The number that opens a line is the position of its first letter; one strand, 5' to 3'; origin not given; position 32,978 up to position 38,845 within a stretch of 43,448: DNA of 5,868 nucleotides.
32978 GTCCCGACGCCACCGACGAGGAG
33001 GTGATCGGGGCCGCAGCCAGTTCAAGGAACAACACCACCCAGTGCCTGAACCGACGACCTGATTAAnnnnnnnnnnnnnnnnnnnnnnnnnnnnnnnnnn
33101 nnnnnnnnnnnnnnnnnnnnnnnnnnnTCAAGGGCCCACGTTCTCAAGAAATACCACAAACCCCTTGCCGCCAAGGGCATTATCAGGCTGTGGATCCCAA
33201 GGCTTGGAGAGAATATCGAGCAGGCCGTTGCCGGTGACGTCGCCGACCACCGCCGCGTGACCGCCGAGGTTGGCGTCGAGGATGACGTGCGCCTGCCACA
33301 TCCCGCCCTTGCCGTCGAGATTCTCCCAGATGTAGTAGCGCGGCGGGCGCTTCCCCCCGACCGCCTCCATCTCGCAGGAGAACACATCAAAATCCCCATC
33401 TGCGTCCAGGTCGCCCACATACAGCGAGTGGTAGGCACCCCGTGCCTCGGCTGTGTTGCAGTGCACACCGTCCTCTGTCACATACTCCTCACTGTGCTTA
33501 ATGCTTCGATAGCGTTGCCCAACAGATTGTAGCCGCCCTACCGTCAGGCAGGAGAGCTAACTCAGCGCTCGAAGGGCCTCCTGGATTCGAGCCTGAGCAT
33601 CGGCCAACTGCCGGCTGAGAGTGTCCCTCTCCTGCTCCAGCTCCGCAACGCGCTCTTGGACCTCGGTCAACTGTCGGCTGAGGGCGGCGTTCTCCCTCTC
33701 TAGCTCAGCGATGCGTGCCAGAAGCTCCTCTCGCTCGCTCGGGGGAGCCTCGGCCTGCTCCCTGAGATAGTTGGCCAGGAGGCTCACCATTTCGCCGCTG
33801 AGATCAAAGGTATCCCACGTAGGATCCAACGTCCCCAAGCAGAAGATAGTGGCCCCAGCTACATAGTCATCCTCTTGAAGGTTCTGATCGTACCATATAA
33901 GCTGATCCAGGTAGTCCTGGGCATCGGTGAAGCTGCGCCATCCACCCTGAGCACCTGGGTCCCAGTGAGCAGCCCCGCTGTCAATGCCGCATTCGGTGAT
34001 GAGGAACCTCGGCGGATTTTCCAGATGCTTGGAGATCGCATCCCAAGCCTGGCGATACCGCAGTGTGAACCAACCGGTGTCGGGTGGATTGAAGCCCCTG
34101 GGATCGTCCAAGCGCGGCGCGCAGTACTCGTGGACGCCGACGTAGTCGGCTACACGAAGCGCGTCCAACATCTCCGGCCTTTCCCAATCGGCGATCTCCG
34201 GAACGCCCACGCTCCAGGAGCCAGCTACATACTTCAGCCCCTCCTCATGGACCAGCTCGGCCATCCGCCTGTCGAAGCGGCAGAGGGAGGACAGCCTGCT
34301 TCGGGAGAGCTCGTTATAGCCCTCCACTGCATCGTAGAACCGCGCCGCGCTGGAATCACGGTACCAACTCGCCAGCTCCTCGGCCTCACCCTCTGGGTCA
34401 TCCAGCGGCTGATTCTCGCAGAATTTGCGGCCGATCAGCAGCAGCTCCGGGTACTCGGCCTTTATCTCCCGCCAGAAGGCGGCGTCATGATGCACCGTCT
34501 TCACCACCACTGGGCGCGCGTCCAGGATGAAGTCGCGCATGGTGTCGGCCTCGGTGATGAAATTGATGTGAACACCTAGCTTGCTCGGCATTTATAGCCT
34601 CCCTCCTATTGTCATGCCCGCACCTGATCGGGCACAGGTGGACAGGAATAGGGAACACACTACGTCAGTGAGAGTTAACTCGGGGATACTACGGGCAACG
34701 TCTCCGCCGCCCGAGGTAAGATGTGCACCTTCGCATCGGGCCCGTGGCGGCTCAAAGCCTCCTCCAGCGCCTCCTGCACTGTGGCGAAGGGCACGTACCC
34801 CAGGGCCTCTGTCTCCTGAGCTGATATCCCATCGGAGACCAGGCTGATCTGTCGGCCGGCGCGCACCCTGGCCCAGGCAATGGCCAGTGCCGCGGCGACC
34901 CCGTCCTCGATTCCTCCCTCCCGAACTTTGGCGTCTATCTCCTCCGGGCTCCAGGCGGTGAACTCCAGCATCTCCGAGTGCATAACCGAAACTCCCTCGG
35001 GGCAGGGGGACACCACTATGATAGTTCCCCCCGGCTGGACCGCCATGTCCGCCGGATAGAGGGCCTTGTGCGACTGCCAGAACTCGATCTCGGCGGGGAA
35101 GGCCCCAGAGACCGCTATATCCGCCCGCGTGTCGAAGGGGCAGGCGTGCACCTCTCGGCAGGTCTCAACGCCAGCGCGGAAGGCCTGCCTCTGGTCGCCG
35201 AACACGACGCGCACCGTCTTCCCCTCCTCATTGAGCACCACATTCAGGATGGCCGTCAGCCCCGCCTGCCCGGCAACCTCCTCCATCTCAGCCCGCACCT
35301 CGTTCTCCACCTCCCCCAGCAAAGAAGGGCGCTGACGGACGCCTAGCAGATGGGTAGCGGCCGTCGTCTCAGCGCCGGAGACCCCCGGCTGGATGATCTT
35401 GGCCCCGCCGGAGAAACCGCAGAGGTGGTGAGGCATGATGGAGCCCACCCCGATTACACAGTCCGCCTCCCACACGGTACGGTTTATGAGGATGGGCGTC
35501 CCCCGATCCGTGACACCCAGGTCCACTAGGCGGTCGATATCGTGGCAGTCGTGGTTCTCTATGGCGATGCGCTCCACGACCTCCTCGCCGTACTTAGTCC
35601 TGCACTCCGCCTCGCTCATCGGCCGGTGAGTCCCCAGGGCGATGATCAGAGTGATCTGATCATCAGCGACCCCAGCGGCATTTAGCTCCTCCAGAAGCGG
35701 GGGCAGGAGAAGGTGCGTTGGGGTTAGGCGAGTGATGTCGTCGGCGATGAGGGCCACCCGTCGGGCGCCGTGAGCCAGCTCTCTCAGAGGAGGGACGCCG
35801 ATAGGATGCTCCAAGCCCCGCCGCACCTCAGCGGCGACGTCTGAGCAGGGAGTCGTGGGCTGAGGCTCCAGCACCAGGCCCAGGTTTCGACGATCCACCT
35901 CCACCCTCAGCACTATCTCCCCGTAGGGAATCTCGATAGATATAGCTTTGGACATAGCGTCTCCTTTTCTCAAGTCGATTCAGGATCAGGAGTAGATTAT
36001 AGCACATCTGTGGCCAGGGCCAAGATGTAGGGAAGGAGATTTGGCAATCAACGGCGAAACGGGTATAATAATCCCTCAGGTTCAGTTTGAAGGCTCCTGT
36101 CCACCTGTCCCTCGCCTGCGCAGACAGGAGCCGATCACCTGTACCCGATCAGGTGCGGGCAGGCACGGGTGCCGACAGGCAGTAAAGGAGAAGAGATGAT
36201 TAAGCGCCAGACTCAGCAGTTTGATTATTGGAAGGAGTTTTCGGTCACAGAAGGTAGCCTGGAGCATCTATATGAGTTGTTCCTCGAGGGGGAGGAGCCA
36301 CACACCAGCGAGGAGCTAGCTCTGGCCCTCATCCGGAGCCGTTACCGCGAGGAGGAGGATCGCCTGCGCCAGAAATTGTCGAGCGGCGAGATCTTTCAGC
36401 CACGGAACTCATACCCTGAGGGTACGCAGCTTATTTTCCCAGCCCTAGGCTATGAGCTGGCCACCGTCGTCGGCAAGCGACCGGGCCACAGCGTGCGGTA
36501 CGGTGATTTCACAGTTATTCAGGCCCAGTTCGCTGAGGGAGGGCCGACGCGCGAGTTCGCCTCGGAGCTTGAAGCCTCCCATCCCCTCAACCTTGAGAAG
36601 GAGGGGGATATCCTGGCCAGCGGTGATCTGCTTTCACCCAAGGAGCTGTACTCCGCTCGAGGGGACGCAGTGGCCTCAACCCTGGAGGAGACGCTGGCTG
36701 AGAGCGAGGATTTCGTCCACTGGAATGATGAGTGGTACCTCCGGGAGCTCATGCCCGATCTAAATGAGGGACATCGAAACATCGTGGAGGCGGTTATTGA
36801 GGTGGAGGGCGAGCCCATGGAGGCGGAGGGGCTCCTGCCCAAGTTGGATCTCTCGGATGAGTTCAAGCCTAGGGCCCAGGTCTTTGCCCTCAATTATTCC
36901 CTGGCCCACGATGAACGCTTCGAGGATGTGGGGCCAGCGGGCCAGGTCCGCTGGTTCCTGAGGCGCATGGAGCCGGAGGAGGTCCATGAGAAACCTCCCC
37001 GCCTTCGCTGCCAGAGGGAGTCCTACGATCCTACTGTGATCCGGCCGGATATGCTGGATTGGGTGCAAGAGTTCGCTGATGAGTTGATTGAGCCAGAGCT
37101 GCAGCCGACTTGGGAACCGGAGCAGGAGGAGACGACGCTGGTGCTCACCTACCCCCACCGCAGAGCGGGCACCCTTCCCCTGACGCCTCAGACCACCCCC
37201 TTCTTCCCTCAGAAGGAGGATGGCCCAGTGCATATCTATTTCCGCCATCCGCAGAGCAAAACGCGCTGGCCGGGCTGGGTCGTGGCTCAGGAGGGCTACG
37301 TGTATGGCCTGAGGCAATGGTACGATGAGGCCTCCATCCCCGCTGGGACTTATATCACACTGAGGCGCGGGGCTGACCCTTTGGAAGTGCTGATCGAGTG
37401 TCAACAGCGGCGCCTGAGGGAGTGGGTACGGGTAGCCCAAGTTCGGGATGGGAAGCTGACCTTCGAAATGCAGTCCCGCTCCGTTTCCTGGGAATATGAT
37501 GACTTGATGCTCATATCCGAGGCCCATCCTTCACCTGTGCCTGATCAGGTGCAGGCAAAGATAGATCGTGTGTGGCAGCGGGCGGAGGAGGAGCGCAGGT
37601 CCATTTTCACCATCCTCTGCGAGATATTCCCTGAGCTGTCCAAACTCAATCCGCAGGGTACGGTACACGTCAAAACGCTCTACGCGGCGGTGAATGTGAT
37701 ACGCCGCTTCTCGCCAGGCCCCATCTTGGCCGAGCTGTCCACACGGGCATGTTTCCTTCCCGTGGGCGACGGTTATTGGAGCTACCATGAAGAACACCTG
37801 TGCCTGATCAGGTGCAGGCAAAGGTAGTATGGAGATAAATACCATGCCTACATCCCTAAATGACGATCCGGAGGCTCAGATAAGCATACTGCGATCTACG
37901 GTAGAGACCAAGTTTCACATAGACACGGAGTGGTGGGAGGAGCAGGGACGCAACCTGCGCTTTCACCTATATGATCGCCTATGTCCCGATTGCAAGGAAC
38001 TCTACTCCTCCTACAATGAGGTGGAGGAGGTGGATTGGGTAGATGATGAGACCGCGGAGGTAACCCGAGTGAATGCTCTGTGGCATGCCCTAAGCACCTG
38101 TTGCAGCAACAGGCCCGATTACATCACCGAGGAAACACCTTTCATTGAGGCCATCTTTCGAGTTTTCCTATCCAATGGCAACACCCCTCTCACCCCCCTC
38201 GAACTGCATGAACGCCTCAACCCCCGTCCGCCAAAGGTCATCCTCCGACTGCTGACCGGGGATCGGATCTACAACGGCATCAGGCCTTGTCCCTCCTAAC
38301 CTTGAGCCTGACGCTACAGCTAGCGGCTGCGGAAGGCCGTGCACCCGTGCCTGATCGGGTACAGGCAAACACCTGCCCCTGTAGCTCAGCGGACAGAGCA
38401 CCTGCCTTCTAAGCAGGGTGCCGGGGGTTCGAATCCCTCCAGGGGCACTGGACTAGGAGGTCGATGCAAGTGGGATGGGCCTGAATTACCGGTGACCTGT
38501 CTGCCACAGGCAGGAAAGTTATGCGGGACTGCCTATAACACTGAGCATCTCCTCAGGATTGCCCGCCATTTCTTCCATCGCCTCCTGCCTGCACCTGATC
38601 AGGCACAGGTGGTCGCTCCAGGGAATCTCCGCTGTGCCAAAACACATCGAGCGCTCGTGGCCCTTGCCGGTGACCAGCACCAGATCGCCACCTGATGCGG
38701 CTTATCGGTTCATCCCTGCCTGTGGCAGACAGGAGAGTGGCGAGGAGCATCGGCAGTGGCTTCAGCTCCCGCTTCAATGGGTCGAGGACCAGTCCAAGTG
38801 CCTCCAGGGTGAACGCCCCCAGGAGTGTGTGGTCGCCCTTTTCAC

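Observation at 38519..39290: Diverged second copy of the murE 3' end shows an exact 24-nt in-frame insertion of the palindromic element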

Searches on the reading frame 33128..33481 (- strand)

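Call 60: search_protein_families(library=pfam, proteins=[window:33128-33481:-], max_evalue=0.001)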
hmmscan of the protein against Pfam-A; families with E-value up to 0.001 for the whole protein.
window:33128-33481:- (117 aa): 1 family
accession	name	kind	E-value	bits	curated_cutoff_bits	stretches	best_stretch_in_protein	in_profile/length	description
PF13517.12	FG-GAP_3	-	3.3e-10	40.9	26.9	1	47-91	18-60/61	FG-GAP-like repeat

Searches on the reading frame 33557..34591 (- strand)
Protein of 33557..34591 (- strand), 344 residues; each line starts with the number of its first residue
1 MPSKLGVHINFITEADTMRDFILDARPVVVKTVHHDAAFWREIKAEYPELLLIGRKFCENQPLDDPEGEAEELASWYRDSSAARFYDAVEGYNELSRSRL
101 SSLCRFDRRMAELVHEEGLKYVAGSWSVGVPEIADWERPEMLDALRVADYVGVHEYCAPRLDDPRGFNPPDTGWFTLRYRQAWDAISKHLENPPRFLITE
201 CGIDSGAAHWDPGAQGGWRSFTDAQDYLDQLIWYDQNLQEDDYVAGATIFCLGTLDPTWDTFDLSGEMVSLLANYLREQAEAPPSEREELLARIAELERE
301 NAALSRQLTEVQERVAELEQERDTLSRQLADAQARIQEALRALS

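Call 12: search_protein_families(library=pfam, proteins=[window:33557-34591:-], max_evalue=0.01)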
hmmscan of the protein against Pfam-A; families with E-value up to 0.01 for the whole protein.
window:33557-34591:- (344 aa): 10 families
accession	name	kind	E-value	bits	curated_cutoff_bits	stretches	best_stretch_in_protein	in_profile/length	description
PF24423.1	OVT1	-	7.6e-05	23.5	30.9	1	276-333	41-98/100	Major antigen, helical domain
PF11932.13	DUF3450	-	0.00015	21.6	32.6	1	284-335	43-94/241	Protein of unknown function (DUF3450)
PF24922.1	ACBP4_C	-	0.00057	20.5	31.2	1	281-337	6-62/105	Acyl-CoA-binding domain-containing protein 4-6, C-terminal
PF25450.1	Rab11-FIP3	-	0.0024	18.6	31.9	1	287-339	56-108/125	Rab11-FIP3-like domain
PF16559.10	GIT_CC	-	0.0034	17.5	28.7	1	292-328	30-66/66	GIT coiled-coil Rho guanine nucleotide exchange factor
PF08614.16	ATG16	-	0.0036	17.9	33.7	1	277-339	87-149/200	Autophagy protein 16 (ATG16)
PF10473.14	CENP-F_leu_zip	-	0.0054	17.2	34.5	1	278-338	38-98/140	Leucine-rich repeats of kinetochore protein Cenp-F/LEK1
PF13093.11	FTA4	-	0.0076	16.5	24.8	0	260-340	110-175/199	Kinetochore complex Fta4 of Sim4 subunit, or CENP-50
PF14662.11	KASH_CCD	-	0.0083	16.6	43.3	0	286-332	82-142/191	Coiled-coil region of CCDC155 or KASH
PF06005.17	ZapB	-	0.0085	17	31.5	0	289-343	15-69/71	Cell division protein ZapB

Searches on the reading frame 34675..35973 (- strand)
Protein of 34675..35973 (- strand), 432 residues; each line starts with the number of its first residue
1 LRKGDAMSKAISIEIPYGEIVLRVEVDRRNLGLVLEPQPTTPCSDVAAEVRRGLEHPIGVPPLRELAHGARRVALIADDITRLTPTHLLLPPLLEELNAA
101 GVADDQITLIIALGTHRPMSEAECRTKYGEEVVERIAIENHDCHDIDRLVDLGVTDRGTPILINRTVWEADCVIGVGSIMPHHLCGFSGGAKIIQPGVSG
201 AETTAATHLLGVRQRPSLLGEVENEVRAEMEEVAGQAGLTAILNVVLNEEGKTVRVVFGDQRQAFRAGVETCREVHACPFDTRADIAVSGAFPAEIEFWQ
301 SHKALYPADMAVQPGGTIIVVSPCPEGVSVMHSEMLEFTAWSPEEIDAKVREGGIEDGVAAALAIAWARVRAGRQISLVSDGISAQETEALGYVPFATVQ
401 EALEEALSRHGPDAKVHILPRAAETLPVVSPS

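Call 12: search_protein_families(library=pfam, proteins=[window:34675-35973:-], max_evalue=0.01)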
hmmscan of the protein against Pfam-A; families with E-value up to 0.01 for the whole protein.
window:34675-35973:- (432 aa): 3 families
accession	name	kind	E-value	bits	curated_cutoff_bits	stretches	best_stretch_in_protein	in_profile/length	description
PF09861.14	Lar_N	-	2.4e-62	210.2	23.3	1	17-213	1-196/204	Lactate racemase N-terminal domain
PF21113.2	LarA_C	-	1.1e-08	35.6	25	1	283-421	5-146/152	Lactate racemase C-terminal domain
PF04015.17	DUF362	-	0.0006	20.4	24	1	132-213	62-141/200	Domain of unknown function (DUF362)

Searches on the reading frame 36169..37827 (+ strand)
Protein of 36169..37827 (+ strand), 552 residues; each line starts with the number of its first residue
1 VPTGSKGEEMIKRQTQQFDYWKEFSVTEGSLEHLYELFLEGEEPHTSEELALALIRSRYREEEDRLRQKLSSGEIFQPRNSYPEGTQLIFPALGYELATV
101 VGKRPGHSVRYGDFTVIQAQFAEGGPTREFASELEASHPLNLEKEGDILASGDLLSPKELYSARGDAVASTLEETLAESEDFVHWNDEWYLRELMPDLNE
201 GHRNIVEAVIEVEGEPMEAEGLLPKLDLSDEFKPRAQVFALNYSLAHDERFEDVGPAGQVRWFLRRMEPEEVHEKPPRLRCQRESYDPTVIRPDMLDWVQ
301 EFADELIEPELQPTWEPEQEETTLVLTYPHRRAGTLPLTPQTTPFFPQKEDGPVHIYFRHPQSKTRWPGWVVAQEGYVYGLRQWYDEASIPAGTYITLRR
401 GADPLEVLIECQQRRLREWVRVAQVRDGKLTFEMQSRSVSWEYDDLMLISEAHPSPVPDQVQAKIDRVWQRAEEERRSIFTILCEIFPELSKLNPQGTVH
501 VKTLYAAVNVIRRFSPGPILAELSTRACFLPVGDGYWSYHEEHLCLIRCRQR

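Call 12: search_protein_families(library=pfam, proteins=[window:36169-37827:+], max_evalue=0.01)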
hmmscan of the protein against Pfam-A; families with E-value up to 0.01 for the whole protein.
window:36169-37827:+ (552 aa): 0 families

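Call 23: find_homologous_proteins(query=window:36169-37827:+)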
Query window:36169-37827:+ (552 aa): 594 proteins with E <= 0.001 among 8000 candidates; the best 120 are listed.
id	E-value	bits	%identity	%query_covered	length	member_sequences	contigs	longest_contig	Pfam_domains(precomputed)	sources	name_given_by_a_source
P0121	0.0e+0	1256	100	98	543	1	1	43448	-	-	-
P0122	1.1e-263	894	76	96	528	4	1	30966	-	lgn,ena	-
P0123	2.2e-263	893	75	96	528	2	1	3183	-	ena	-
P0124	4.4e-259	879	74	96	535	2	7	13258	-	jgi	-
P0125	4.4e-255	866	73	96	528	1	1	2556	-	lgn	-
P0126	1.4e-248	844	70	96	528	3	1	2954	-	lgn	-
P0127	3.9e-248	843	71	98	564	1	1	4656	-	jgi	-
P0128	5.0e-247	839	72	96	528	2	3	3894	-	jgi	-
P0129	3.1e-246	837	70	96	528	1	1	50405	-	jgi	-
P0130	4.0e-245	833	70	96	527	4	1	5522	-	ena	-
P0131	1.3e-244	831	70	97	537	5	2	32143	-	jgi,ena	-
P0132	2.0e-241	821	70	96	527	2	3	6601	-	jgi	jgi:hypothetical protein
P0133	2.1e-239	814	68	96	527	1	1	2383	-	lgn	-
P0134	1.0e-238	812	68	96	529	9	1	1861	-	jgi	jgi:hypothetical protein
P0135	1.1e-233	795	66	96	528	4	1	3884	-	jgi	jgi:hypothetical protein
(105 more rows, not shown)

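Call 25: find_encoding_contigs(protein=P0122, flank=6000, max_places=2)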
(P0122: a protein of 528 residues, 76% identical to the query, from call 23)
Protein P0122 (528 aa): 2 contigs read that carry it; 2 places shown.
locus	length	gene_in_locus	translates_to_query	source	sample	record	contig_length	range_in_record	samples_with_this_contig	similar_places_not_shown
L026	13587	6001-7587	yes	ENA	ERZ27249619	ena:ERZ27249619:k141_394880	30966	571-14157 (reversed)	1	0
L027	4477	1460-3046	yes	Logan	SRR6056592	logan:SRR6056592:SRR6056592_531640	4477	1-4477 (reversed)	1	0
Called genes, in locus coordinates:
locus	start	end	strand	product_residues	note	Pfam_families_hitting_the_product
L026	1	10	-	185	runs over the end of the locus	-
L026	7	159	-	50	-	-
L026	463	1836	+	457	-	PF01743:PolyA_pol, PF12627:PolyA_pol_RNAbd, PF13735:tRNA_NucTran2_2 (faint)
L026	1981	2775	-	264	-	-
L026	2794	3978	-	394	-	PF01882:DUF58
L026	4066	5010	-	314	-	PF20030:bpMoxR, PF00004:AAA (weak), PF07726:AAA_3, PF07728:AAA_5, PF17863:AAA_lid_2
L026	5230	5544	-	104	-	-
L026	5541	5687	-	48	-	PF13460:NAD_binding_10 (weak)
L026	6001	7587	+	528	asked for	-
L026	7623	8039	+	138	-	-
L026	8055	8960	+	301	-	PF00899:ThiF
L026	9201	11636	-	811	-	PF00521:DNA_topoisoIV, PF03989:DNA_gyraseA_C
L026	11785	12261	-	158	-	PF02559:CarD_TRCF_RID, PF21095:CarD_C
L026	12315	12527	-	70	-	PF01165:Ribosomal_S21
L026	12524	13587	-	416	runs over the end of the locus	PF00575:S1, PF23459:S1_RRP5 (weak), PF00575:S1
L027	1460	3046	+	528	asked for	-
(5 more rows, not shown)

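Call 26: find_encoding_contigs(protein=P0124, flank=6000, max_places=3)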
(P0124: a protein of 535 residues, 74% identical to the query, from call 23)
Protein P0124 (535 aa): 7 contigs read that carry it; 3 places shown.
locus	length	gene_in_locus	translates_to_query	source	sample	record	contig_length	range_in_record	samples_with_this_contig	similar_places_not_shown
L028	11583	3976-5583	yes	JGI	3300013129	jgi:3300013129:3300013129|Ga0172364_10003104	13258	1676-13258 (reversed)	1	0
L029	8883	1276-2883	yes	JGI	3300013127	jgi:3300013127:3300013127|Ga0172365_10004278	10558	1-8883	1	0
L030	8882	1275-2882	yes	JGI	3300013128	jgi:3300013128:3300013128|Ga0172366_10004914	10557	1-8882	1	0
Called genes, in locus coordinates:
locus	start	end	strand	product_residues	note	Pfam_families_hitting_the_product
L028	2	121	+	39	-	?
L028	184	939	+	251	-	PF00005:ABC_tran, PF13304:AAA_21 (faint)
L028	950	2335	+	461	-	PF00528:BPD_transp_1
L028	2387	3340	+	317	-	PF00535:Glycos_transf_2, PF13641:Glyco_tranf_2_3, PF13632:Glyco_trans_2_3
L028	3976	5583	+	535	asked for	-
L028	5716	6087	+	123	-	-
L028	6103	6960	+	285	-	PF00899:ThiF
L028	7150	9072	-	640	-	PF01807:Zn_ribbon_DnaG, PF08275:DNAG_N, PF01751:Toprim, PF13155:Toprim_2, PF13662:Toprim_4, PF10410:DnaB_bind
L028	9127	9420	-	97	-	-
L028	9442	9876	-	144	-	-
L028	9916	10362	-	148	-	-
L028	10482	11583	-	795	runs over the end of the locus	PF01326:PPDK_N, PF00391:PEP-utilizers, PF02896:PEP-utilizers_C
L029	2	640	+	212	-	?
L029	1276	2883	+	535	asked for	-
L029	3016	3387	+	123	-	-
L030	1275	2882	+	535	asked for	-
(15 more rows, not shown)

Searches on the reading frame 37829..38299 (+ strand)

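Call 12: search_protein_families(library=pfam, proteins=[window:37829-38299:+], max_evalue=0.01)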
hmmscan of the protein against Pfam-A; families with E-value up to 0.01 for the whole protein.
window:37829-38299:+ (156 aa): 1 family
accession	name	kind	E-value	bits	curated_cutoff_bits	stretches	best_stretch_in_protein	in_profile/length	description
PF18824.6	LPD11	-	0.0045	17.5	27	1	44-102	4-60/69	Large polyvalent protein-associated domain 11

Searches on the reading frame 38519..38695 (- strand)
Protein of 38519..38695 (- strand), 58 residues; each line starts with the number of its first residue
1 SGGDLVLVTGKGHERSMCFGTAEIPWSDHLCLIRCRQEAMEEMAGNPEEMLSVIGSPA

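Call 12: search_protein_families(library=pfam, proteins=[window:38519-38695:-], max_evalue=0.01)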
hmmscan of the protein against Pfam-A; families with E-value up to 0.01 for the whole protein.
window:38519-38695:- (58 aa): 0 families

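Call 36: find_homologous_proteins(query=window:38522-38689:-, max_evalue=10)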
Query seq(56 aa) (56 aa): 1 proteins with E <= 10 among 1 candidates.
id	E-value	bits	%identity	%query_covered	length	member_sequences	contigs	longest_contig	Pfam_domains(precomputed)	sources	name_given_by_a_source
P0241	5.0e-8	50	76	59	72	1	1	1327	PF02875.27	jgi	jgi:UDP-N-acetylmuramoyl-L-alanyl-D-glutamate--2,6-diaminopimelate ligase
